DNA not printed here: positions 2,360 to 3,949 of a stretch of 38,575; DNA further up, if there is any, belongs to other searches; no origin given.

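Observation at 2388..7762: CqsA/LqsA-like alpha-oxoamine synthase coupled to a 6-TM hybrid kinase and a REC-HD-GYP regulator: candidate small-molecule signalling circuit feeding c-di-GMP turnover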

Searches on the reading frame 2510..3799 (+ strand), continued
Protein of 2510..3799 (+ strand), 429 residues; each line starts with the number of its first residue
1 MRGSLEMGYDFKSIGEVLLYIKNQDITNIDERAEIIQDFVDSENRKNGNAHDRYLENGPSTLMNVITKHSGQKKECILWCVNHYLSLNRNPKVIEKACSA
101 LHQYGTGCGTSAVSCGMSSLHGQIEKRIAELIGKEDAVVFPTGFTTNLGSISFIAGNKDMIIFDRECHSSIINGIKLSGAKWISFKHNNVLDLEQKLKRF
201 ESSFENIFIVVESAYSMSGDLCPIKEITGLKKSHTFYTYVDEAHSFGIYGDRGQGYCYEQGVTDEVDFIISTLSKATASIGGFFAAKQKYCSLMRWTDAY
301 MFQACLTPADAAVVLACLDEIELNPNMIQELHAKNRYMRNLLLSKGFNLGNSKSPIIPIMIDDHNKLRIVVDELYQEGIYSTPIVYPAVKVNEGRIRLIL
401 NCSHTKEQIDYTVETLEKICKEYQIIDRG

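Call 15: search_solved_structures(query=window:2528-3799:+, max_evalue=1e-10)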
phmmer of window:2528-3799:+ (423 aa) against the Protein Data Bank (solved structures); distinct sequences matched with E-value up to 1e-10: 54.
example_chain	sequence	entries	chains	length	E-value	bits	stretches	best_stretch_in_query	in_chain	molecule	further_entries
3a2b_A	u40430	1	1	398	3.1e-72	246.6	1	69-419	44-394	Serine palmitoyltransferase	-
8guh_A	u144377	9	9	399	3.1e-72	246.6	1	69-419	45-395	Serine palmitoyltransferase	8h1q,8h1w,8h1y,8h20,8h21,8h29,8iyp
3tqx_A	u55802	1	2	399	3.1e-57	197.2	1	67-416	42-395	2-amino-3-ketobutyrate coenzyme A ligase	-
8s1y_A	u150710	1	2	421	2e-56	194.6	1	68-420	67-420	8-amino-7-oxononanoate synthase/2-amino-3-ketobutyrate coenzyme A ligase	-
7poa_A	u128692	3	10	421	5.2e-56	193.2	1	68-420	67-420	8-amino-7-oxononanoate synthase/2-amino-3-ketobutyrate coenzyme A ligase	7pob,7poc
1fc4_A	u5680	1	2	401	3.3e-54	187.3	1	69-420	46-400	2-AMINO-3-KETOBUTYRATE CONENZYME A LIGASE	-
28eh_A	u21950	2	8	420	7.6e-54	186.1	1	66-414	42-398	Cysteate-C-fatty acyltransferase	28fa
7bxp_A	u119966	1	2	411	1e-52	182.3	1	67-409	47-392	2-amino-3-ketobutyrate coenzyme A ligase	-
7x98_A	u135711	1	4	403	1.9e-52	181.5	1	69-414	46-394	5-aminolevulinate synthase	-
7bxq_A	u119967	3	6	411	6.5e-52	179.7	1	67-409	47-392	2-amino-3-ketobutyrate coenzyme A ligase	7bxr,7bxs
2x8u_A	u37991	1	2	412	6.7e-52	179.7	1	69-411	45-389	SERINE PALMITOYLTRANSFERASE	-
2jg2_A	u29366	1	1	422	8.6e-52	179.3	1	67-405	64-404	SERINE PALMITOYLTRANSFERASE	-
2jgt_A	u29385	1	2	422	8.7e-52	179.3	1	67-405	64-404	SERINE PALMITOYLTRANSFERASE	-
2w8j_A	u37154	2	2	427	8.9e-52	179.3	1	67-405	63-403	SERINE PALMITOYLTRANSFERASE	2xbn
2w8t_A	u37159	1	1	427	1.3e-51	178.7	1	67-405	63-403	SERINE PALMITOYLTRANSFERASE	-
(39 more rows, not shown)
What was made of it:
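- On CqsA/LqsA autoinducer synthases: CqsA PDB chains score 108 bits against 247 for SPT (call 15).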

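Call 22: search_protein_families(library=pfam, proteins=[L014:11306-13621:+, L012:2116-4053:+, L017:11289-13619:+, L010:9989-11734:+, L037:3958-9429:-, L076:11279-13651:+, L076:8589-9821:+, L078:8075-11650:+, L053:9659-11272:+, L066:7853-10945:+], max_evalue=0.0001)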
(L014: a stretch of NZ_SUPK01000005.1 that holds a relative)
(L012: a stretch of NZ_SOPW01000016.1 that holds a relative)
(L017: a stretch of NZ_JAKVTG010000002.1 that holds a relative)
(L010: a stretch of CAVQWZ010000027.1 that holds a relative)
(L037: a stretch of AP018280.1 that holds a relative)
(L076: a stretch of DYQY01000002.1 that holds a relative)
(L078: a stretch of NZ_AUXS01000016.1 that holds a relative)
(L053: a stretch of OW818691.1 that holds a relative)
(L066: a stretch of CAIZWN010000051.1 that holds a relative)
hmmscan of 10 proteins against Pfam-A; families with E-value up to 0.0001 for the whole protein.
L014:11306-13621:+ (771 aa): 3 families
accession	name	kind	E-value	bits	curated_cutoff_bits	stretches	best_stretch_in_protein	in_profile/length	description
PF00563.25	EAL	-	7.7e-78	261.5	31.3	1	507-740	4-236/236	EAL domain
PF00990.26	GGDEF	-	2.9e-50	170.6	23.8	1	333-484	1-160/161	Diguanylate cyclase, GGDEF domain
PF13426.13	PAS_9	-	2.3e-06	28.2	27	1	227-321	2-103/103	PAS domain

L012:2116-4053:+ (645 aa): 2 families
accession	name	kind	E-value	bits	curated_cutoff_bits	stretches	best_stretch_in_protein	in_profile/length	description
PF00563.25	EAL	-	8.3e-80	268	31.3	1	387-622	2-236/236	EAL domain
PF00990.26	GGDEF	-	1.9e-48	164.8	23.8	1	215-366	1-160/161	Diguanylate cyclase, GGDEF domain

L017:11289-13619:+ (776 aa): 3 families
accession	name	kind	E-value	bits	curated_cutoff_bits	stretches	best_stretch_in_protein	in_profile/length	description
PF00563.25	EAL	-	1.2e-81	274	31.3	1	505-740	2-236/236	EAL domain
PF00990.26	GGDEF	-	8.1e-47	159.4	23.8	1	333-484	1-160/161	Diguanylate cyclase, GGDEF domain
PF00989.32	PAS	-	5.7e-05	23.5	22.6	0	217-319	2-113/113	PAS fold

L010:9989-11734:+ (581 aa): 5 families
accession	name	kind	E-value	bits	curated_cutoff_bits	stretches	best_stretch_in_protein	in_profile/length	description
PF00155.27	Aminotran_1_2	-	2.4e-49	168.9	19.7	1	69-410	2-361/361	Aminotransferase class I and II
PF00990.26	GGDEF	-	1.3e-21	77.4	23.8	1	423-578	2-161/161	Diguanylate cyclase, GGDEF domain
PF01212.27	Beta_elim_lyase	-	4.3e-09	36.5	27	1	100-381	19-239/288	Beta-eliminating lyase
PF01276.26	OKR_DC_1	-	1.2e-05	24.7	27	0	114-238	67-206/417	Orn/Lys/Arg decarboxylase, major domain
PF00266.25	Aminotran_5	-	7.3e-05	22.3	21.5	0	85-241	13-181/371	Aminotransferase class-V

L037:3958-9429:- (1823 aa): 8 families
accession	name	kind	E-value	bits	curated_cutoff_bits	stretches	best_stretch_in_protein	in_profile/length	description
PF13191.12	AAA_16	-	2.1e-38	132.9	32.6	1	306-502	1-167/167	AAA ATPase domain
PF00069.31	Pkinase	-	6.6e-34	117.9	31.7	1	11-265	1-253/263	Protein kinase domain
PF02518.31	HATPase_c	-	1.5e-23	83.8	26.4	1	1703-1822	5-110/111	Histidine kinase-, DNA gyrase B-, and HSP90-like ATPase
PF07714.23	PK_Tyr_Ser-Thr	-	2.4e-21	76.7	23.1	1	20-264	10-249/258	Protein tyrosine and serine/threonine kinase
PF01590.32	GAF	-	1.5e-11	45.4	22.4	1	1373-1519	1-133/133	GAF domain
PF25503.1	TPR_CHK1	-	1.1e-08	35.2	27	1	1123-1317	43-240/245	CHK1-like, TPR repeats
PF13185.12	GAF_2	-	5.1e-08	33.6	28.6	1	1373-1520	3-136/136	GAF domain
PF03109.22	ABC1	-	3e-05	23.7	22.9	0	72-168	133-223/244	ABC1 atypical kinase-like domain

L076:11279-13651:+ (790 aa): 3 families
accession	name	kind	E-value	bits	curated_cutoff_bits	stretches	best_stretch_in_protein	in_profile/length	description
PF02518.31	HATPase_c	-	2.5e-23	83.1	26.4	1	677-788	4-109/111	Histidine kinase-, DNA gyrase B-, and HSP90-like ATPase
PF14501.12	HATPase_c_5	-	2e-06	28.1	22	1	678-777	5-93/102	GHKL domain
PF16927.11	HisKA_7TM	-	8.9e-06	26.1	28.6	1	15-229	4-219/224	N-terminal 7TM region of histidine kinase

L076:8589-9821:+ (410 aa): 2 families
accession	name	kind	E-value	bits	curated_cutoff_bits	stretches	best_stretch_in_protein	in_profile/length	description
PF00072.30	Response_reg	-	1.3e-16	61.2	30.2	1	39-120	1-81/111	Response regulator receiver domain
PF02518.31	HATPase_c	-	1e-08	36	26.4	1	289-407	5-104/111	Histidine kinase-, DNA gyrase B-, and HSP90-like ATPase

L078:8075-11650:+ (1191 aa): 7 families
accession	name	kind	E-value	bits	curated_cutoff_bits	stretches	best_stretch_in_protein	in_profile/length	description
PF00501.34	AMP-binding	-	1.4e-71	241.8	29.9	1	25-361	2-384/384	AMP-binding enzyme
PF00155.27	Aminotran_1_2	-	1.1e-49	170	19.7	1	692-1032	4-361/361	Aminotransferase class I and II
PF00550.31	PP-binding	-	2.9e-14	53.5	20.8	1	533-599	2-67/67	Phosphopantetheine attachment site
PF01212.27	Beta_elim_lyase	-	6.3e-08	32.7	27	1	735-940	33-247/288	Beta-eliminating lyase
PF00266.25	Aminotran_5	-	2.1e-07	30.7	21.5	1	705-862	12-181/371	Aminotransferase class-V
PF01053.26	Cys_Met_Meta_PP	-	1.3e-06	27.7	27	1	736-860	54-177/381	Cys/Met metabolism PLP-dependent enzyme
PF13193.12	AMP-binding_C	-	5.2e-06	27.7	24.5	1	421-494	1-75/76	AMP-binding enzyme C-terminal domain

L053:9659-11272:+ (537 aa): 3 families
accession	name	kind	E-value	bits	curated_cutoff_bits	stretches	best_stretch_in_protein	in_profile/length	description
PF00155.27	Aminotran_1_2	-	7.8e-50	170.5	19.7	1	178-520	2-361/361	Aminotransferase class I and II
PF07238.19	PilZ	-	4.6e-11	43.4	22.5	1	5-101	3-96/102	PilZ domain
PF01212.27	Beta_elim_lyase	-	1.3e-08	35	27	1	222-404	32-215/288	Beta-eliminating lyase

L066:7853-10945:+ (1031 aa): 3 families
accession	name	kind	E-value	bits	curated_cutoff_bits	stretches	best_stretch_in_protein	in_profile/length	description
PF00155.27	Aminotran_1_2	-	5.1e-33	115.2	19.7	1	780-1022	2-264/361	Aminotransferase class I and II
PF07238.19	PilZ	-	4.6e-08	33.8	22.5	1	610-707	3-100/102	PilZ domain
PF01212.27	Beta_elim_lyase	-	5.5e-05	23.1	27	0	828-995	36-215/288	Beta-eliminating lyase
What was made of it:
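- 6TM-(PAS)-GGDEF-EAL occurs in Planococcus, Paenisporosarcina, Cohnella and Filobacillus (call 22).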

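Call 39: search_protein_families(library=pfam, proteins=[L063:11301-13157:+, L063:13173-14036:+, L063:14040-16556:+, L031:11256-11942:+, L031:8271-9857:-, L037:11311-12141:+, L030:11464-12252:+, L006:8239-9720:+, L053:7575-9662:+, L053:11080-13227:+], max_evalue=0.0001)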
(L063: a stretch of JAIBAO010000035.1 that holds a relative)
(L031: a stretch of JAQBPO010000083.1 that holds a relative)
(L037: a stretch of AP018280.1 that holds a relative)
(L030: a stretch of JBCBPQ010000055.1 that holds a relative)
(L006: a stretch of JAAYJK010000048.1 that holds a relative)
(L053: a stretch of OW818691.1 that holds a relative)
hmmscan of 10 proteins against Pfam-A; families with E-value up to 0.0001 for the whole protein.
L063:11301-13157:+ (618 aa): 1 family
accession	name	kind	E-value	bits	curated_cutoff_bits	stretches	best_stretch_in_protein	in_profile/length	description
PF02518.31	HATPase_c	-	6.2e-24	85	26.4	1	509-617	2-110/111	Histidine kinase-, DNA gyrase B-, and HSP90-like ATPase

L063:13173-14036:+ (287 aa): 1 family
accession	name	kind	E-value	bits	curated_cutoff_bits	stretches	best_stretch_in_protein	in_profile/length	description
PF00072.30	Response_reg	-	1.2e-08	35.5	30.2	1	14-126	2-104/111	Response regulator receiver domain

L063:14040-16556:+ (838 aa): 2 families
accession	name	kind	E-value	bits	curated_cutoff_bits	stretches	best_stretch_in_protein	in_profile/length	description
PF00072.30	Response_reg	-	2.1e-51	173.2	30.2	2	542-653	1-109/111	Response regulator receiver domain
PF02518.31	HATPase_c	-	1.1e-19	71.4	26.4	1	279-374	9-109/111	Histidine kinase-, DNA gyrase B-, and HSP90-like ATPase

L031:11256-11942:+ (228 aa): 1 family
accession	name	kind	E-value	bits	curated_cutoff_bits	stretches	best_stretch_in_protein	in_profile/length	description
PF00072.30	Response_reg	-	1e-11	45.4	30.2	1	104-210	1-104/111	Response regulator receiver domain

L031:8271-9857:- (528 aa): 1 family
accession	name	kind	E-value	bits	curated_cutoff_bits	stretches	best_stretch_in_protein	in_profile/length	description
PF00211.25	Guanylate_cyc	-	7.8e-17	61.9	21.9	1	259-432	6-178/183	Adenylate and Guanylate cyclase catalytic domain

L037:11311-12141:+ (276 aa): 1 family
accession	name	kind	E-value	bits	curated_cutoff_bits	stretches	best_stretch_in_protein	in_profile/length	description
PF05175.20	MTS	-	3.4e-07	30.5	23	1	96-232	19-144/170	Methyltransferase small domain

L030:11464-12252:+ (262 aa): 1 family
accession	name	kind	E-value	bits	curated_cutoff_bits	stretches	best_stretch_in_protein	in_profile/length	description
PF06182.17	ABC2_membrane_6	-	3.5e-17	63.4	22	1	65-261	38-229/229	ABC-2 family transporter protein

L006:8239-9720:+ (493 aa): 2 families
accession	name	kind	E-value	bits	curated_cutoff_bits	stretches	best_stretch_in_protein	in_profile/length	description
PF00501.34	AMP-binding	-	2.3e-87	293.7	29.9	1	13-358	10-384/384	AMP-binding enzyme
PF13193.12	AMP-binding_C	-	9.6e-24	84.5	24.5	1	408-483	1-76/76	AMP-binding enzyme C-terminal domain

L053:7575-9662:+ (695 aa): 3 families
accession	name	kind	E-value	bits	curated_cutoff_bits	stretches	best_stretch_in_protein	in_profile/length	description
PF00501.34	AMP-binding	-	2.8e-69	234.2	29.9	1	42-443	1-384/384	AMP-binding enzyme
PF23024.1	AMP-dom_DIP2-like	-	1.6e-11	44.6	27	1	487-601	2-107/110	Disco-interacting protein 2-like, AMP domain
PF00550.31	PP-binding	-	7e-09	36.3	20.8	1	623-688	2-67/67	Phosphopantetheine attachment site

L053:11080-13227:+ (715 aa): 2 families
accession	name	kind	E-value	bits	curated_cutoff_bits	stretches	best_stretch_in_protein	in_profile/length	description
PF00563.25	EAL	-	6.2e-72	242.2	31.3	1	464-698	4-236/236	EAL domain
PF00990.26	GGDEF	-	3.8e-34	118.2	23.8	1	285-441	3-160/161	Diguanylate cyclase, GGDEF domain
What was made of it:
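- Acyl-activating partners appear in some loci: an AMP-binding ligase in Syntrophomonadaceae and a FAAL-ACP in Myxococcales (call 39). A FAAL-ACP and acyl-CoA ligase partners point to long acyl chains (call 39).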

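Call 46: find_encoding_contigs(protein=P0051, flank=6000, max_places=2)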
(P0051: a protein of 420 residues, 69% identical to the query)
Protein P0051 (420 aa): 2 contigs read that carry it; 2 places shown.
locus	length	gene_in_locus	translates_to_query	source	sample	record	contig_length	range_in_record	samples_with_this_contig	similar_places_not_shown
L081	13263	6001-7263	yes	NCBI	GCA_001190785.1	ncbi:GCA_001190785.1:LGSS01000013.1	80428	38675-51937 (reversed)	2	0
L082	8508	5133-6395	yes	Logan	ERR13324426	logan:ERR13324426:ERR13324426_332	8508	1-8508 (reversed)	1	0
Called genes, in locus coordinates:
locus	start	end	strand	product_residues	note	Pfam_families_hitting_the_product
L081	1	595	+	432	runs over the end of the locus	PF03069:FmdA_AmdA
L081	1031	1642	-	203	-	PF02463:SMC_N, PF00005:ABC_tran, PF13304:AAA_21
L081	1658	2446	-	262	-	PF02361:CbiQ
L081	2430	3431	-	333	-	PF01891:CbiM, PF13190:PDGLE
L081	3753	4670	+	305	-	PF03253:UT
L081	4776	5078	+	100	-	PF00547:Urease_gamma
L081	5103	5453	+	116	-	PF00699:Urease_beta, PF00449:Urease_alpha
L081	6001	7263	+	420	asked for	PF00155:Aminotran_1_2, PF00266:Aminotran_5 (weak), PF01212:Beta_elim_lyase, PF01053:Cys_Met_Meta_PP (weak), PF01276:OKR_DC_1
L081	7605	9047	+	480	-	PF26965:MimR_N, PF00512:HisKA, PF02518:HATPase_c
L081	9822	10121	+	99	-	PF05685:Uma2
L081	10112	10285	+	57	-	PF05685:Uma2 (weak)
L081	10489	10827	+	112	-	PF03551:PadR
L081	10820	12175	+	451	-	PF01098:FTSW_RODA_SPOVE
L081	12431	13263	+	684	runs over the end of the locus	PF03190:Thioredox_DsbH, PF13098:Thioredoxin_2 (weak), PF13899:Thioredoxin_7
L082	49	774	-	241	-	PF02463:SMC_N, PF00005:ABC_tran, PF13304:AAA_21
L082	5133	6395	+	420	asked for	PF00155:Aminotran_1_2, PF00266:Aminotran_5 (weak), PF01212:Beta_elim_lyase, PF01053:Cys_Met_Meta_PP (weak), PF01276:OKR_DC_1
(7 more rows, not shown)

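Call 47: find_encoding_contigs(protein=P0063, flank=6000, max_places=2)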
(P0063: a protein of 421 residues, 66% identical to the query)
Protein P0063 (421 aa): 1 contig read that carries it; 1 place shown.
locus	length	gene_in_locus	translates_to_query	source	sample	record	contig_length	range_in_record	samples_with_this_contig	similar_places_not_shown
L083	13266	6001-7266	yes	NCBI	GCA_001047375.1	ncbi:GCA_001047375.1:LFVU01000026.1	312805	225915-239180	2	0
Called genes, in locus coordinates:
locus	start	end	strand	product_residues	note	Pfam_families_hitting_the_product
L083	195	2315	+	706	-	PF17159:MASE3, PF12860:PAS_7, PF00512:HisKA, PF02518:HATPase_c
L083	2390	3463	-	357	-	PF07694:5TM-5TMR_LYT (weak), PF00990:GGDEF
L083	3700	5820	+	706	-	PF17159:MASE3, PF12860:PAS_7, PF13188:PAS_8 (weak), PF00512:HisKA, PF13581:HATPase_c_2 (faint), PF02518:HATPase_c, PF14501:HATPase_c_5 (weak)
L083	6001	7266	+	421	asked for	PF00266:Aminotran_5 (faint), PF00155:Aminotran_1_2, PF01212:Beta_elim_lyase, PF01053:Cys_Met_Meta_PP (weak), PF01276:OKR_DC_1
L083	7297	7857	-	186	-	PF02834:LigT_PEase, PF13563:2_5_RNA_ligase2, PF02834:LigT_PEase (weak)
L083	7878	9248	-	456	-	PF03023:MurJ (weak), PF01554:MatE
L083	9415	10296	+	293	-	PF00126:HTH_1, PF03466:LysR_substrate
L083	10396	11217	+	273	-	PF00037:Fer4 (faint), PF12837:Fer4_6 (faint), PF12838:Fer4_7 (weak), PF13187:Fer4_9 (weak), PF13237:Fer4_10 (weak), PF14697:Fer4_21 (faint), PF13484:Fer4_16 (weak), PF00881:Nitroreductase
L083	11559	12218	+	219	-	PF04143:Sulf_transp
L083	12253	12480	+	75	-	PF01206:TusA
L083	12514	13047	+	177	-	PF04143:Sulf_transp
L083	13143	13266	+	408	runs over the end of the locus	PF00890:FAD_binding_2 (faint), PF01266:DAO (faint), PF03486:HI0933_like (faint), PF07992:Pyr_redox_2, PF12831:FAD_oxidored (weak), PF13738:Pyr_redox_3, PF00070:Pyr_redox, PF00085:Thioredoxin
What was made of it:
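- Other sensor types also neighbour it: MASE3-HK, a 7TM-HK, a cytoplasmic HK and GAF-HK giants (calls 22, 39, 46, 47). The AOS family is also paired with other, unrelated sensor types (calls 22, 39, 46, 47).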

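Call 48: find_encoding_contigs(protein=P0001, flank=3000, max_places=3)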
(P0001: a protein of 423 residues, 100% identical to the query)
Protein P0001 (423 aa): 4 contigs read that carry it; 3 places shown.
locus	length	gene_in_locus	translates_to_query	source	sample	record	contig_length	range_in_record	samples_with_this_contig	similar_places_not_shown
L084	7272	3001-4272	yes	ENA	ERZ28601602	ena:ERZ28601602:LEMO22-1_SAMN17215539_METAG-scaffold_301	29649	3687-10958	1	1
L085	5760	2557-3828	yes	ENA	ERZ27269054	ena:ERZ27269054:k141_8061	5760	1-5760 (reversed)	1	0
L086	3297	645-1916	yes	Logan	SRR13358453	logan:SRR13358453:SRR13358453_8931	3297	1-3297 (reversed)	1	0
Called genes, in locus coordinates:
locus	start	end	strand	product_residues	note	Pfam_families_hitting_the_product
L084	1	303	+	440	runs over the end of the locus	PF04468:PSP1, PF28472:PSP1_3rd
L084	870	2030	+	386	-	PF01208:URO-D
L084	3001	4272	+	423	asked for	PF00155:Aminotran_1_2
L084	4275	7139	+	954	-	PF00512:HisKA, PF02518:HATPase_c, PF00072:Response_reg, PF01627:Hpt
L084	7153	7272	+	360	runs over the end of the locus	PF00072:Response_reg, PF01966:HD, PF13487:HD_5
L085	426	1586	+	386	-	PF01208:URO-D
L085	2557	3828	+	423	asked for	PF00155:Aminotran_1_2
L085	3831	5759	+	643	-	?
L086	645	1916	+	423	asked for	PF00155:Aminotran_1_2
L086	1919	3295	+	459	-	?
